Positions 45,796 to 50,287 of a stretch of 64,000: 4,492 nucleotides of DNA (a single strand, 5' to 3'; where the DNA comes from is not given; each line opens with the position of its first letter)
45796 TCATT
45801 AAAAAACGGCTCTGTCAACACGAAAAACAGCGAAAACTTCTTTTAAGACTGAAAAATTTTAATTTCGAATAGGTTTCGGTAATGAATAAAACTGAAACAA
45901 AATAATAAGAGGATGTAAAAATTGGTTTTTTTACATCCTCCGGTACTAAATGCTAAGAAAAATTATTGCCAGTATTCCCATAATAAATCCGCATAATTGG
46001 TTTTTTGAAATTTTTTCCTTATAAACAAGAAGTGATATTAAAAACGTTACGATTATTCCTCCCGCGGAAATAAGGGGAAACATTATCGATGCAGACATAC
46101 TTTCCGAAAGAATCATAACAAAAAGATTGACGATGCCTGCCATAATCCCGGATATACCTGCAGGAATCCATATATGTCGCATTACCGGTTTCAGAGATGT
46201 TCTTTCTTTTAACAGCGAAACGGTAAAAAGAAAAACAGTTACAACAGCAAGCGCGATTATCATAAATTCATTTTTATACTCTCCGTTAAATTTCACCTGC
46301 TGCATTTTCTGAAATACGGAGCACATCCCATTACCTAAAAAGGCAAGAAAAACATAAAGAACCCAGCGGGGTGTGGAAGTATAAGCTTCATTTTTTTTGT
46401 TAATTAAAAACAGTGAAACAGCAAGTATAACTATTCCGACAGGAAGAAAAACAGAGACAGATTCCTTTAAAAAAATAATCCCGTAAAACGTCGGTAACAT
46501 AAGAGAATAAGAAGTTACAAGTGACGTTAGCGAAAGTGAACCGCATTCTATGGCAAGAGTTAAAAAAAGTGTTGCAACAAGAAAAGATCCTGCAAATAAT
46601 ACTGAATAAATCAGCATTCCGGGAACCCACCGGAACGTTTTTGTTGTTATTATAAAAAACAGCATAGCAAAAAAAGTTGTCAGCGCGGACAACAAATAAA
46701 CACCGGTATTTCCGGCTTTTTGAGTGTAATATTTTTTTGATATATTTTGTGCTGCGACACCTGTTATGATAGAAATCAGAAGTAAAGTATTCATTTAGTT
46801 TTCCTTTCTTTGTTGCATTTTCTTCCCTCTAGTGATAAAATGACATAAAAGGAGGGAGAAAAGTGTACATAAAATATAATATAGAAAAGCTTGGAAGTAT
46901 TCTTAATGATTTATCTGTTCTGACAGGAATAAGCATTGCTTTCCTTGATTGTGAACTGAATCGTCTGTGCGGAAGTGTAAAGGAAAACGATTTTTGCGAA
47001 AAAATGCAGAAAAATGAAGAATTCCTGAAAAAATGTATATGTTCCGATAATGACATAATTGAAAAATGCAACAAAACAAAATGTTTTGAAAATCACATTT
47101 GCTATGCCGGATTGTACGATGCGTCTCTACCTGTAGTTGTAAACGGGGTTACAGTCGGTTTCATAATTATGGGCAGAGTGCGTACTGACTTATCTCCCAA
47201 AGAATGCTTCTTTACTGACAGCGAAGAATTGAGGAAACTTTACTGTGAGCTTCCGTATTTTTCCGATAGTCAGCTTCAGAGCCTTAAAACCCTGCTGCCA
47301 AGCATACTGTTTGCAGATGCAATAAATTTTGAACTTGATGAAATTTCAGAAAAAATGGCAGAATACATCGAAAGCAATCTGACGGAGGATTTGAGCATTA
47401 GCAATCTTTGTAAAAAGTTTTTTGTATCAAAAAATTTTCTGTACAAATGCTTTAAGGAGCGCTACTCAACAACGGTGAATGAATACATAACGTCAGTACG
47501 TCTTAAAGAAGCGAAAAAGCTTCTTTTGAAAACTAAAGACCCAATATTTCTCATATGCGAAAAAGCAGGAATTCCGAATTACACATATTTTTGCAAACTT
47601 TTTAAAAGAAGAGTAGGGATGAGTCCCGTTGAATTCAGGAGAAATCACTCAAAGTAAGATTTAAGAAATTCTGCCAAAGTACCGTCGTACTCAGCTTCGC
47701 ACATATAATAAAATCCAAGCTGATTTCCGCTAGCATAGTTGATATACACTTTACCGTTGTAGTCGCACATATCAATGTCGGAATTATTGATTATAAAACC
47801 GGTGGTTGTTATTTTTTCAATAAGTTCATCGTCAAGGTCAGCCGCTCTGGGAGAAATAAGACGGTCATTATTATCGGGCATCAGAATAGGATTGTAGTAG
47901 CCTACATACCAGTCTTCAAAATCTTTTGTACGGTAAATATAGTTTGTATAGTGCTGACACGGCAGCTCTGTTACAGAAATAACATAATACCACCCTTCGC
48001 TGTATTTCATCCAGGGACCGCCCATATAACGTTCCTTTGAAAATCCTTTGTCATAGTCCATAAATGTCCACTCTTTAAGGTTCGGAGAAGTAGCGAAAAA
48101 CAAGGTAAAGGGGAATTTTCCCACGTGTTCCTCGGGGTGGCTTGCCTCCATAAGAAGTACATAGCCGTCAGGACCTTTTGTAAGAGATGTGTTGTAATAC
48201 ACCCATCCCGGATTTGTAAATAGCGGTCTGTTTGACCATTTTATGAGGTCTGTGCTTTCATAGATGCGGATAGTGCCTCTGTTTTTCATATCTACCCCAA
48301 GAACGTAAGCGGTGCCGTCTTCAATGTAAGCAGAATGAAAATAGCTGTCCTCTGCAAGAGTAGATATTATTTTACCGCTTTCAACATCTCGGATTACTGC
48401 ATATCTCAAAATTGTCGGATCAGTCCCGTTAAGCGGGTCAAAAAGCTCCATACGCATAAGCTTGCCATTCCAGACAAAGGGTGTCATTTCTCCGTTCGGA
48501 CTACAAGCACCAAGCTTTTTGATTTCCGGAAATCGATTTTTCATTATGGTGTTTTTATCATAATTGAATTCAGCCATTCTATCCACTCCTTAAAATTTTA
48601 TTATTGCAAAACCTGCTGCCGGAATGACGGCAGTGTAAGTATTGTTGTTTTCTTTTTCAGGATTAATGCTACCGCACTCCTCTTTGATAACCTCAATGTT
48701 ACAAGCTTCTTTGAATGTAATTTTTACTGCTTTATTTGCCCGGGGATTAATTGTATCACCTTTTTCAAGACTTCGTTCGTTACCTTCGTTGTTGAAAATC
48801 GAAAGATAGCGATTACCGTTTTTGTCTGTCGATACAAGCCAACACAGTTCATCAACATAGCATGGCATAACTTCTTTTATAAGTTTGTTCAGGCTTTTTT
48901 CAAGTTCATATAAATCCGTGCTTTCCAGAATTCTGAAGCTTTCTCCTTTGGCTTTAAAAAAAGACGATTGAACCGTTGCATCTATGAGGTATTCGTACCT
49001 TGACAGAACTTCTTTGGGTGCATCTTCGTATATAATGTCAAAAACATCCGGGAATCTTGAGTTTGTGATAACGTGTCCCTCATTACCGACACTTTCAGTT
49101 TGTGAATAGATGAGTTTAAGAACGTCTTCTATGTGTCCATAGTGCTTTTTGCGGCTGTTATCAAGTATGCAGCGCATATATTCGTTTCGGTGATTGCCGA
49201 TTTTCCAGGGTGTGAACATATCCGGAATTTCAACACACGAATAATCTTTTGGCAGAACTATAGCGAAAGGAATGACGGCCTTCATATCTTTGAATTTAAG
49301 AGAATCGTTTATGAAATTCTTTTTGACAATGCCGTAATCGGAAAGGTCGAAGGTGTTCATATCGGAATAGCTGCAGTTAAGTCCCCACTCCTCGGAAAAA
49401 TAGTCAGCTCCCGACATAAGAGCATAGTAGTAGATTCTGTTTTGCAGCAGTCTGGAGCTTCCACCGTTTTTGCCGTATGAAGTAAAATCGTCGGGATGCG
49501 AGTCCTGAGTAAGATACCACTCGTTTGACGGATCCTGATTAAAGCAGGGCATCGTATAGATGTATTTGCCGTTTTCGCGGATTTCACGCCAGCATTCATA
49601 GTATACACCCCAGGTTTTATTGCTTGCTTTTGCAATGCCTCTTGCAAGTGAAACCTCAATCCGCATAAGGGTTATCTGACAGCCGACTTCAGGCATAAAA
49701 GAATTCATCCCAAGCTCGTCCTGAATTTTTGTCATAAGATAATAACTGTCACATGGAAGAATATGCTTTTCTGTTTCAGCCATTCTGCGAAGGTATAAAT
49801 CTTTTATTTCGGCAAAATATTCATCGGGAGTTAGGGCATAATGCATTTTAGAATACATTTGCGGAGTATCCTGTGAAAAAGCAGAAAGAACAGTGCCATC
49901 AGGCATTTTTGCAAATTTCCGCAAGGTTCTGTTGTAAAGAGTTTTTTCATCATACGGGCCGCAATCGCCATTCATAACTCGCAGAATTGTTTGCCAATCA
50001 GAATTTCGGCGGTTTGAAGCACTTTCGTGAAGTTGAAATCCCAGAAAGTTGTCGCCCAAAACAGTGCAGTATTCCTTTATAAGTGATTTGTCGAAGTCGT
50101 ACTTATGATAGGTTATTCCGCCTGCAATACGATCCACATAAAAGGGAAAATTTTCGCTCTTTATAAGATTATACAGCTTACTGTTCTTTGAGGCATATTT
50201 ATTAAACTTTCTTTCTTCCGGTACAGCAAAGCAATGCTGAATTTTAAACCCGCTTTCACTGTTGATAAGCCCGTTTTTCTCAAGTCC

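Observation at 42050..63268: Second locus: cytoplasmic enzyme set with three ceramidase-like paralogs, a FucI-like isomerase, NagA/NagB-like enzymes and unassigned glycosidase-like proteins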

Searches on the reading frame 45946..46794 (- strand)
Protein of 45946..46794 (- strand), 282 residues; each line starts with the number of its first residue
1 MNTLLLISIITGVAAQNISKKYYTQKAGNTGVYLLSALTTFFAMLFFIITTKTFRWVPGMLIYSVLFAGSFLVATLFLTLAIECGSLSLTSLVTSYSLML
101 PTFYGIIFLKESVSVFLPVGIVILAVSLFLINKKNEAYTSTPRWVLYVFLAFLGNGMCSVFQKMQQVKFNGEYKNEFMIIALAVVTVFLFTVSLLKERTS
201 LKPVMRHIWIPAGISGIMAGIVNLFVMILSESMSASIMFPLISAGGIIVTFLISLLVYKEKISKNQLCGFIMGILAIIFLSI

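Call 4: search_protein_families(library=pfam, proteins=[window:45946-46794:-], max_evalue=0.01)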
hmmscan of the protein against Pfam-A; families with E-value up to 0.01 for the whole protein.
window:45946-46794:- (282 aa): 1 family
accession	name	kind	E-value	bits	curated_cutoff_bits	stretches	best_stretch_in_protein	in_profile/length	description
PF00892.27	EamA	-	8.9e-11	42.7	28.2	1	143-281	2-134/135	EamA-like transporter family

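Call 100: search_protein_families(library=ncbifam, proteins=[window:45946-46794:-], max_evalue=0.0001)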
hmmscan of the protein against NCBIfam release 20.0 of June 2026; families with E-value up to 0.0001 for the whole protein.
window:45946-46794:- (282 aa): 0 families

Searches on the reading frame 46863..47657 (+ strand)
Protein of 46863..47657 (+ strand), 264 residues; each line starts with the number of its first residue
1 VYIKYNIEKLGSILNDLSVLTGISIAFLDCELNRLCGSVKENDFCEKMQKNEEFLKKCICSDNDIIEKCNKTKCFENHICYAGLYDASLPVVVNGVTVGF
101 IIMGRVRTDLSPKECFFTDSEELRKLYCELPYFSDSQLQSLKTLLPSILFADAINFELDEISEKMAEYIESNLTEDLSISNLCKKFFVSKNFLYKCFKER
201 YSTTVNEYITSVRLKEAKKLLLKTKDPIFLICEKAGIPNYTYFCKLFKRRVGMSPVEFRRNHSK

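Call 4: search_protein_families(library=pfam, proteins=[window:46863-47657:+], max_evalue=0.01)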
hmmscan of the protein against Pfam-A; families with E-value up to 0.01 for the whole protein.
window:46863-47657:+ (264 aa): 4 families
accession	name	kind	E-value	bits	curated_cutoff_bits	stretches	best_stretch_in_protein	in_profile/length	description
PF10114.15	PocR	-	9.3e-22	78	23.9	1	6-147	4-152/162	Sensory domain found in PocR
PF12833.13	HTH_18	-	3.4e-18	66.2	33.6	1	182-260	1-79/80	Helix-turn-helix domain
PF00165.29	HTH_AraC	-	6e-16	58.6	26.6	2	226-260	9-42/42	Bacterial regulatory helix-turn-helix proteins, AraC family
PF04297.20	UPF0122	-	0.007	17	22.7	0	162-221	19-77/101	Putative helix-turn-helix protein, YlxM / p13 like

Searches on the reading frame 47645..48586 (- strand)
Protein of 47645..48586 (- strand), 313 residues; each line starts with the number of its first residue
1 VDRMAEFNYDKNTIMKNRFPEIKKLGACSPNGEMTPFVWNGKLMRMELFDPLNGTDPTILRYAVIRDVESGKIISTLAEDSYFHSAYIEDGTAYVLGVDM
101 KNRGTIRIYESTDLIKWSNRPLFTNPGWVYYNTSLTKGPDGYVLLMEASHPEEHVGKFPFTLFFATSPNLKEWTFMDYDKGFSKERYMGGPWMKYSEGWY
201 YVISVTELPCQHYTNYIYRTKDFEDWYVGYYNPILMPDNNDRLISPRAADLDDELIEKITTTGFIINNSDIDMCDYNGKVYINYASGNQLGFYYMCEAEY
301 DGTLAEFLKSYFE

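Call 4: search_protein_families(library=pfam, proteins=[window:47645-48586:-], max_evalue=0.01)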
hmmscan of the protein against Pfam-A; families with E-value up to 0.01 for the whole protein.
window:47645-48586:- (313 aa): 1 family
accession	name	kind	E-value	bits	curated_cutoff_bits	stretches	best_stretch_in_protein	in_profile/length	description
PF00251.26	Glyco_hydro_32N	-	0.00023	21.3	22.1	0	93-123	145-175/307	Glycosyl hydrolases family 32 N-terminal domain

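Call 6: search_protein_families(library=ncbifam, proteins=[window:47645-48586:-], max_evalue=0.01)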
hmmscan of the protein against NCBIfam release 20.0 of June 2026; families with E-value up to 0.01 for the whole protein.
window:47645-48586:- (313 aa): 0 families

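Call 89: search_protein_families(library=pfam, proteins=[window:47645-48586:-], max_evalue=5)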
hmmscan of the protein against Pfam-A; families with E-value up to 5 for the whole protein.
window:47645-48586:- (313 aa): 1 family
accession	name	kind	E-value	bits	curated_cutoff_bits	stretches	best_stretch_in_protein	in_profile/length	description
PF00251.26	Glyco_hydro_32N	-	0.00023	21.3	22.1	2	93-123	145-175/307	Glycosyl hydrolases family 32 N-terminal domain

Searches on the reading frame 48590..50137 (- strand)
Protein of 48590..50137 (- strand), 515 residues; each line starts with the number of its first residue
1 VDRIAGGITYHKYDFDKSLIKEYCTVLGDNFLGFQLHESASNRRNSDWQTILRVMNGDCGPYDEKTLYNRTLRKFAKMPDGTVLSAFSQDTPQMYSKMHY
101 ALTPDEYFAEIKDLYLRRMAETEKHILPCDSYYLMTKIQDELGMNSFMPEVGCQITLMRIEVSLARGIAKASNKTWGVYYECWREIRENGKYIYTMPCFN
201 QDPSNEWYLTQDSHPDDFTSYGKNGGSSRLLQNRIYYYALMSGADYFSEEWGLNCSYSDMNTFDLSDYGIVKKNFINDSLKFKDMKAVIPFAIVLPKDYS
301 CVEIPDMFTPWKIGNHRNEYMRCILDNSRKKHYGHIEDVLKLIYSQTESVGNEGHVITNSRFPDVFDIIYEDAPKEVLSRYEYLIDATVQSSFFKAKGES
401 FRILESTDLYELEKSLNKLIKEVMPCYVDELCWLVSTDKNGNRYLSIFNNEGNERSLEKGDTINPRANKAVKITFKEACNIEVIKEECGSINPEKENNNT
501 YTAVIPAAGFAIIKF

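Call 4: search_protein_families(library=pfam, proteins=[window:48590-50137:-], max_evalue=0.01)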
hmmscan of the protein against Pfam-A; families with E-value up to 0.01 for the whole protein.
window:48590-50137:- (515 aa): 0 families

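Call 6: search_protein_families(library=ncbifam, proteins=[window:48590-50137:-], max_evalue=0.01)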
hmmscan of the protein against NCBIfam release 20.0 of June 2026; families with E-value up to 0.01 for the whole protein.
window:48590-50137:- (515 aa): 0 families

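Call 89: search_protein_families(library=pfam, proteins=[window:48590-50137:-], max_evalue=5)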
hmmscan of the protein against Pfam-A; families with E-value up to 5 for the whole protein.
window:48590-50137:- (515 aa): 0 families
